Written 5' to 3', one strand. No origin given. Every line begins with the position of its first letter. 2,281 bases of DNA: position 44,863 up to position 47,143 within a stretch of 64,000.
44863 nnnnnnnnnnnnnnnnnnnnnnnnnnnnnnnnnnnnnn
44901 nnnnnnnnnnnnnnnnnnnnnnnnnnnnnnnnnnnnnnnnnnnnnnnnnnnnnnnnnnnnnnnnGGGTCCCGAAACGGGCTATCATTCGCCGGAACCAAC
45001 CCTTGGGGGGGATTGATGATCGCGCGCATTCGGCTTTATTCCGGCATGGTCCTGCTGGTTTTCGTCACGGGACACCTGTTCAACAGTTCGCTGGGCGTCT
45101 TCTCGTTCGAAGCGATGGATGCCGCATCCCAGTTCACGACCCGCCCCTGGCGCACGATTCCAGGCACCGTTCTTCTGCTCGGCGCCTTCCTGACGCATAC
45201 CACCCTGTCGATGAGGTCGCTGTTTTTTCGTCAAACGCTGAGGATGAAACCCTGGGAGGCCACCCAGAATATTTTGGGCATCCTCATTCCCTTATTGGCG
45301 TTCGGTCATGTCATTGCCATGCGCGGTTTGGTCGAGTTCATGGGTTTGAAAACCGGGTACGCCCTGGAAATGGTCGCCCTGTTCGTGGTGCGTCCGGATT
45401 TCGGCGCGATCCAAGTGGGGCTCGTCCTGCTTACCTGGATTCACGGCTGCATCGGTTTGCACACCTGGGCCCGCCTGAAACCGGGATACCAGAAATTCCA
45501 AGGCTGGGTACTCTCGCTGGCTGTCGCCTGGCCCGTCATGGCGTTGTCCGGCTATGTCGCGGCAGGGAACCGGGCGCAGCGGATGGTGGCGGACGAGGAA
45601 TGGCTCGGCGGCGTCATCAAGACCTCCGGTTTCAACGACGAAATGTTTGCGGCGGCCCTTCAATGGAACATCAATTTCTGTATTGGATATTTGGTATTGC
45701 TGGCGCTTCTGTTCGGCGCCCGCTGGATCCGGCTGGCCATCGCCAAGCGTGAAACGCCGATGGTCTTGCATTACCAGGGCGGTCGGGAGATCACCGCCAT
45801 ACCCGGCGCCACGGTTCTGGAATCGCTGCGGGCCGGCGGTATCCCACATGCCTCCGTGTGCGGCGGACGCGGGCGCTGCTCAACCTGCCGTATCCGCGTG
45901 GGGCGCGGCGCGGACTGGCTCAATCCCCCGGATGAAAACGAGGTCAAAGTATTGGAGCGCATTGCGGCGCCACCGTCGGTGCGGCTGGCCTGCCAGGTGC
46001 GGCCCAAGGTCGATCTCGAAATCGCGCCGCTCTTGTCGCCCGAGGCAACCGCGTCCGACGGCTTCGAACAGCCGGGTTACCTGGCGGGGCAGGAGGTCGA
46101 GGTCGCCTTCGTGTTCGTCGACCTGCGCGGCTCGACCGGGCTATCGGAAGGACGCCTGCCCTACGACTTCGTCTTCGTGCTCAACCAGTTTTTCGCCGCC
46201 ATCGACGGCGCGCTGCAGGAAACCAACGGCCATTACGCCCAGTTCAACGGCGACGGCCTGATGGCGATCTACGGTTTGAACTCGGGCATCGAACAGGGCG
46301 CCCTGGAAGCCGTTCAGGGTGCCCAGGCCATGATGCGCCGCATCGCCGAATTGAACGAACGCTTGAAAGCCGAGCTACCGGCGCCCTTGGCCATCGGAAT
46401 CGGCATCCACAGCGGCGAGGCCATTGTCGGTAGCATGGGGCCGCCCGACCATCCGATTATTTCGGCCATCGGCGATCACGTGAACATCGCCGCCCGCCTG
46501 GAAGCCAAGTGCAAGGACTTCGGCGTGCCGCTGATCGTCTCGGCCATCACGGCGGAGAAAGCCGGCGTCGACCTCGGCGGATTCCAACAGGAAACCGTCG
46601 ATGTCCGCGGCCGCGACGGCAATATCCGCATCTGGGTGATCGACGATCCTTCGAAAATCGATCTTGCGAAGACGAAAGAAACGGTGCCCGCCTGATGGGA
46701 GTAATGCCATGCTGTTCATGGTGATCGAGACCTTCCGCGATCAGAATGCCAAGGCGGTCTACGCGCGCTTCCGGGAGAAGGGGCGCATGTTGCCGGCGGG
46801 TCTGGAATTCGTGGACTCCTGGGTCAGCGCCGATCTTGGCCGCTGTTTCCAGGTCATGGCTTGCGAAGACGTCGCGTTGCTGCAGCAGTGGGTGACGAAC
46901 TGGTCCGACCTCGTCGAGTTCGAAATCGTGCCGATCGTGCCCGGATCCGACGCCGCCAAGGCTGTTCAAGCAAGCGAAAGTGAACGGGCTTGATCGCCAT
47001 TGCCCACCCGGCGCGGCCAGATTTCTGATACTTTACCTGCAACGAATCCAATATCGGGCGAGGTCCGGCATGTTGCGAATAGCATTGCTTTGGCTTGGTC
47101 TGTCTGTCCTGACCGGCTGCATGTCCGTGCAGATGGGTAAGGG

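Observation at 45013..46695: Polytopic membrane domain + [2Fe-2S] ferredoxin + class III cyclase: a probable redox-sensing adenylate cyclase, immediately downstream of the ISC operon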

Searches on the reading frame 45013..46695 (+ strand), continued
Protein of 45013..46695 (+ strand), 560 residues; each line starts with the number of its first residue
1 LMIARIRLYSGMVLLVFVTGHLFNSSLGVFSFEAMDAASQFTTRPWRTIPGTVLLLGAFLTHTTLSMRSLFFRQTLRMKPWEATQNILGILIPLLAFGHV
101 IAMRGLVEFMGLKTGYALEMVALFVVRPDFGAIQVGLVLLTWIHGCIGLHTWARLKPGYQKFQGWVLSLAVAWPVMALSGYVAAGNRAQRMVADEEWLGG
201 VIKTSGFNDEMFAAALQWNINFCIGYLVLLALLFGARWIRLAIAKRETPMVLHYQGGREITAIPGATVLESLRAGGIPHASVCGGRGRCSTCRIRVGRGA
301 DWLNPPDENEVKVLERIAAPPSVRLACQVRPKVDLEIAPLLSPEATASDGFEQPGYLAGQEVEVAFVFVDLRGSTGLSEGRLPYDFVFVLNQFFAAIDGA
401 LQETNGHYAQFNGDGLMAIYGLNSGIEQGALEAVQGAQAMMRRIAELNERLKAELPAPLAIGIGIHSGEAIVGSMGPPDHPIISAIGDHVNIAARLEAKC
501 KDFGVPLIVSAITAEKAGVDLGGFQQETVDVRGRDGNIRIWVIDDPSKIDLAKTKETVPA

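Call 40: find_encoding_contigs(protein=P0004, flank=8000, max_places=1)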
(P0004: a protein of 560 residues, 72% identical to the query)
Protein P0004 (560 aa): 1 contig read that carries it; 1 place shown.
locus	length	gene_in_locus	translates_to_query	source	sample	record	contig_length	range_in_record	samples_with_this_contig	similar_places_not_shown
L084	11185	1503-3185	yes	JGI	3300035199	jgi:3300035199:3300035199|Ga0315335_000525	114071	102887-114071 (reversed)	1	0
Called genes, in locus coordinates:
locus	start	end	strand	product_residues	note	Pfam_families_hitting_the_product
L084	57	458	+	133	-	PF14815:NUDIX_4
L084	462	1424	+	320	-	PF00135:COesterase, PF20434:BD-FAE, PF07859:Abhydrolase_3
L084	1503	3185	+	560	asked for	PF00111:Fer2, PF00211:Guanylate_cyc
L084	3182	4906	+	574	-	PF00211:Guanylate_cyc (weak), PF13424:TPR_12 (faint), PF00515:TPR_1 (faint), PF07719:TPR_2 (faint), PF13174:TPR_6 (faint), PF12895:ANAPC3 (weak), PF13432:TPR_16 (weak), PF14559:TPR_19 (weak), +5 more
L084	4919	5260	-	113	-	PF03795:YCII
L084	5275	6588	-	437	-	-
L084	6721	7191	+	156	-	PF12802:MarR_2 (weak), PF25212:HVO_A0114 (weak), PF01047:MarR (weak), PF08279:HTH_11 (weak), PF13404:HTH_AsnC-type, PF13412:HTH_24, PF09339:HTH_IclR (weak), PF01037:AsnC_trans_reg, +1 more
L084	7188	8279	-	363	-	PF01170:UPF0020 (faint), PF01555:N6_N4_Mtase, PF18755:RAMA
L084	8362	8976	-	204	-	PF01351:RNase_HII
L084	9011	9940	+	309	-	PF00892:EamA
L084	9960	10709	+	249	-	PF08241:Methyltransf_11 (weak)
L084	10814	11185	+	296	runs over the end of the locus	PF01817:CM_2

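Call 41: find_encoding_contigs(protein=P0013, flank=8000, max_places=1)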
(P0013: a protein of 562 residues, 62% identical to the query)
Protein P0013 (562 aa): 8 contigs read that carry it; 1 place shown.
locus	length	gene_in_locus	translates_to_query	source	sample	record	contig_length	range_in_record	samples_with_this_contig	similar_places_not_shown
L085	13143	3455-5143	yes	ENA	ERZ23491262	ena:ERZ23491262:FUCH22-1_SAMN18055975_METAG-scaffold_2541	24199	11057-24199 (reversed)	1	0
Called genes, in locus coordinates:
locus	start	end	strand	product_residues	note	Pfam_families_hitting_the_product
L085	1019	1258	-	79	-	-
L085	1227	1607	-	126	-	-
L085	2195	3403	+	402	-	PF07690:MFS_1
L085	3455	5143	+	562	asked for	PF00111:Fer2, PF00211:Guanylate_cyc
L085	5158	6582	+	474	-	-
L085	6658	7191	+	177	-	PF07883:Cupin_2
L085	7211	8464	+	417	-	PF00724:Oxidored_FMN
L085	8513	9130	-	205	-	-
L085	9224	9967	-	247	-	PF01627:Hpt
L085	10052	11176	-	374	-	PF00005:ABC_tran, PF13304:AAA_21 (faint), PF13671:AAA_33 (faint), PF03459:TOBE (faint)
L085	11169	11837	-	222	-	PF00528:BPD_transp_1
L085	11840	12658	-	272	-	PF13531:SBP_bac_11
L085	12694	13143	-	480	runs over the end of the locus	PF01546:Peptidase_M20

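Call 42: find_encoding_contigs(protein=P0005, flank=8000, max_places=1)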
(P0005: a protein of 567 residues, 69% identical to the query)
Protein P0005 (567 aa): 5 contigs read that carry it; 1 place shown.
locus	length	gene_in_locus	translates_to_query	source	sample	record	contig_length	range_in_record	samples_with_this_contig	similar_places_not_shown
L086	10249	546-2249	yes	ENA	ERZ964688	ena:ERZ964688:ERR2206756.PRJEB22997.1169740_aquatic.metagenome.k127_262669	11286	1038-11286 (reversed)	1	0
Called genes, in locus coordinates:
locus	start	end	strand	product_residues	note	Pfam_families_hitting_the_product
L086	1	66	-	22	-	?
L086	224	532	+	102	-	PF00441:Acyl-CoA_dh_1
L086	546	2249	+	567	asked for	PF00111:Fer2, PF00211:Guanylate_cyc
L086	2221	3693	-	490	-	PF00672:HAMP (weak), PF00512:HisKA, PF02518:HATPase_c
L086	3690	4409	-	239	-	PF00072:Response_reg, PF00486:Trans_reg_C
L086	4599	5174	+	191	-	PF10591:SPARC_Ca_bdg (faint), PF13833:EF-hand_8 (faint), PF23564:EF-hand_FSTL1 (faint), PF13499:EF-hand_7 (weak), PF00036:EF-hand_1 (faint), PF13202:EF-hand_5 (faint), PF13405:EF-hand_6 (faint)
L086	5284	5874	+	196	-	PF03831:YjdM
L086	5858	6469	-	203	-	PF00132:Hexapep (weak), PF25084:LbH_EIF2B (faint), PF25087:GMPPB_C, PF00132:Hexapep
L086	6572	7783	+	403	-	PF00108:Thiolase_N, PF00109:ketoacyl-synt (weak), PF02803:Thiolase_C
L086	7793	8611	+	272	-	PF00149:Metallophos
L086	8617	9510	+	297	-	PF00487:FA_desaturase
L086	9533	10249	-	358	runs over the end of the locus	PF01070:FMN_dh, PF03060:NMO (weak), PF00478:IMPDH (weak)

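Call 43: find_encoding_contigs(protein=P0014, flank=8000, max_places=1)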
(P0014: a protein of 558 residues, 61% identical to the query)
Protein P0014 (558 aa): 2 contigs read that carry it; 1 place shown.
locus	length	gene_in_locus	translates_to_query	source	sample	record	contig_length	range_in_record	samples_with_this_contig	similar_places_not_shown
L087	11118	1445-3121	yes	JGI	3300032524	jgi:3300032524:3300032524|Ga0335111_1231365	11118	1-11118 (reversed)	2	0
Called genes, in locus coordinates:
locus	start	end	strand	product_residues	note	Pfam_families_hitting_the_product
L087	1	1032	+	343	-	?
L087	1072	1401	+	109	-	PF00111:Fer2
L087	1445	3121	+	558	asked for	PF00111:Fer2, PF00211:Guanylate_cyc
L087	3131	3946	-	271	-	PF00149:Metallophos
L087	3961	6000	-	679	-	PF02518:HATPase_c, PF00204:DNA_gyraseB, PF01751:Toprim, PF00986:DNA_gyraseB_C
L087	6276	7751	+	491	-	-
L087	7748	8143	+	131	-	PF03061:4HBT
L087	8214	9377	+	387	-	PF07690:MFS_1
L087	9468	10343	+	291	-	PF00892:EamA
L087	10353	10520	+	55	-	-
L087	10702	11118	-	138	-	?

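Call 58: predict_structure(alignment_id=A1)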
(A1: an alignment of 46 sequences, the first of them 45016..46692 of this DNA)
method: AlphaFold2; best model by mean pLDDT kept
length: 559 residues; sequences in the alignment: 46
mean_pLDDT: 86.9   pTM: 0.52
mean pLDDT of the five models: 86.9, 86.1, 86.2, 83.5, 82.7
residues with pLDDT >= 90: 315; 70-90: 189; 50-70: 45; < 50: 10
segments of 3 or more residues with pLDDT < 50: 351-355, 555-559
pLDDT, mean of each block of 10 residues (from residue 1): 90 96 97 96 93 96 92 82 93 92 91 94 95 95 94 89 93 97 97 96 94 95 96 91 70 83 88 86 78 83 83 71 90 84 63 50 93 73 76 89 82 84 91 95 91 86 93 62 83 92 95 92 89 81 91 48
secondary structure, 60 per line:
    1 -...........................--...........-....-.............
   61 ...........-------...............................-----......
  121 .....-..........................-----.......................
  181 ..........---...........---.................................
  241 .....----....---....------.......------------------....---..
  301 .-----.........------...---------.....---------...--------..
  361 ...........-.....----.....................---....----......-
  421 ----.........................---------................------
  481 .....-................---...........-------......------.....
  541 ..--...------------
elements in order: H2-28 H31-41 H43-46 H48-71 H79-109 H115-125 H127-152 H158-190 H194-204 H208-245 E250-253 E257-260 H267-273 E292-295 H307-315 E322-324 E334-338 E359-371 H373-377 H382-402 E406-409 E414-419 H425-449 E459-474 E481-485 H487-502 E506-509 H510-516 E524-529 E536-542
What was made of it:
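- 45763..46026 (+): Fer2 [2Fe-2S] domain (residues 250-337). It follows TM6 after about 4 residues. Ligands are Cys282 (45859-45861), Cys288 (45877-45879), Cys291 (45886-45888) and Cys326 (45991-45993). Secondary structure from call 58.
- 46027..46089 (+): Short, poorly ordered linker (residues 338-358) between Fer2 and the cyclase domain. No long helical transducer element is predicted. Full-length AlphaFold model: residues 351-355 have pLDDT below 50, and only a 3-residue helix is predicted in the linker (call 58).
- Geometry: TM6 ends at residue 245-246 and the first Fer2 strand starts at 250 (call 58). The inter-domain geometry is not confidently modelled (full-length pTM 0.52, call 58). 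The Fer2 domain is cytoplasmic and sits next to the output domain (call 58).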

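Call 74: find_encoding_contigs(protein=P0012, flank=8000, max_places=1)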
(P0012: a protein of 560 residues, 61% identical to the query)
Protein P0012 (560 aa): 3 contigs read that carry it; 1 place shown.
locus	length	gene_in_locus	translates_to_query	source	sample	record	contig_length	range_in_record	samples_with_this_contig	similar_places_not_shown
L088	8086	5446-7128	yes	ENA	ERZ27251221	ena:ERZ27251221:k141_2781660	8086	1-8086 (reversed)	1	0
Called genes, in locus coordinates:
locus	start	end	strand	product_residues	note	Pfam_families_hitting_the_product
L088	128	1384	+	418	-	PF00266:Aminotran_5, PF00155:Aminotran_1_2, PF01041:DegT_DnrJ_EryC1, PF01212:Beta_elim_lyase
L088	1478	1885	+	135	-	PF01592:NifU_N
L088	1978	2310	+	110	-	PF01521:Fe-S_biosyn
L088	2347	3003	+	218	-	PF07743:HSCB_C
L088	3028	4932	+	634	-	PF00012:HSP70, PF06723:MreB_Mbl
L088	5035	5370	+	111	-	PF00111:Fer2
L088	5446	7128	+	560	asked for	PF00111:Fer2, PF00211:Guanylate_cyc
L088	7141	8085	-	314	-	?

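Call 75: find_encoding_contigs(protein=P0007, flank=8000, max_places=1)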
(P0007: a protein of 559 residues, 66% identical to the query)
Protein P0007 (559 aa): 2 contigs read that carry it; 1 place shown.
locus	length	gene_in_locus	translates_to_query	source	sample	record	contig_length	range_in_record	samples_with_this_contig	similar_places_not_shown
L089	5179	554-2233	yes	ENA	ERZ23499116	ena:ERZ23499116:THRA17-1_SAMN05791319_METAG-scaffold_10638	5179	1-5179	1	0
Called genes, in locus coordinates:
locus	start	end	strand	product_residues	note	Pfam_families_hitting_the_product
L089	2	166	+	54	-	?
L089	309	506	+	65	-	PF04384:Fe-S_assembly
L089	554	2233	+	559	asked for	PF00111:Fer2, PF00211:Guanylate_cyc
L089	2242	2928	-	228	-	PF01323:DSBA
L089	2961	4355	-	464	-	PF00072:Response_reg (weak), PF00990:GGDEF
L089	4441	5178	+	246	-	?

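Call 76: find_encoding_contigs(protein=P0011, flank=8000, max_places=1)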
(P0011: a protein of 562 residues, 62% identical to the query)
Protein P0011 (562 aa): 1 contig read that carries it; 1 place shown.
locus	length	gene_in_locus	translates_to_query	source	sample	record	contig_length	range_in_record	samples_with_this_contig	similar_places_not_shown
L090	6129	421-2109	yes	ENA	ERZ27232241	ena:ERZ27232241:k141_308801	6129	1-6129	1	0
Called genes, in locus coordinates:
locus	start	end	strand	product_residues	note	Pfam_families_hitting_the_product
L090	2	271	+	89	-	?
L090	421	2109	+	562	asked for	PF00111:Fer2, PF00211:Guanylate_cyc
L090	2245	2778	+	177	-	PF07883:Cupin_2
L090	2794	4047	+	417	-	PF00724:Oxidored_FMN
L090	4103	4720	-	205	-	-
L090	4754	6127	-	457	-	?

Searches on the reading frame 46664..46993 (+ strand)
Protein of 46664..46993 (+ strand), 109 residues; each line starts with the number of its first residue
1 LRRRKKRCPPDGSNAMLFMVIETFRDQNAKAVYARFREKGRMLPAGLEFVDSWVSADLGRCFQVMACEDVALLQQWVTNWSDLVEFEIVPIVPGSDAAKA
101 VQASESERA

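Call 3: search_protein_families(library=pfam, proteins=[window:46664-46993:+], max_evalue=0.01)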
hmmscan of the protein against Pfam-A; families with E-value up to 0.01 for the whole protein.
window:46664-46993:+ (109 aa): 1 family
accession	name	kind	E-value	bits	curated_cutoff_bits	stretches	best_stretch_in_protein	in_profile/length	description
PF11746.14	DUF3303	-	4.7e-32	110.4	21.2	1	16-103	1-90/92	Domain of unknown function (DUF3303)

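Call 4: search_protein_families(library=ncbifam, proteins=[window:46664-46993:+], max_evalue=0.01)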
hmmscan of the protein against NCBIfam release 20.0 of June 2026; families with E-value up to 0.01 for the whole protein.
window:46664-46993:+ (109 aa): 0 families

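Call 60: search_protein_families(library=pfam, proteins=[window:46706-46993:+], max_evalue=0.001)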
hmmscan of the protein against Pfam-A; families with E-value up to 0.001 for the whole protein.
window:46706-46993:+ (95 aa): 1 family
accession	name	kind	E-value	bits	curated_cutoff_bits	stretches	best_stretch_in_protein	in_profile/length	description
PF11746.14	DUF3303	-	2.9e-32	111.1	21.2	1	2-89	1-90/92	Domain of unknown function (DUF3303)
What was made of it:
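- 46709..46993 (+): DUF3303 gene 13 nt downstream of the cyclase stop on the same strand. It is possibly the real end of the transcription unit in this genome. Pfam PF11746 E 3e-32 (calls 3, 60).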
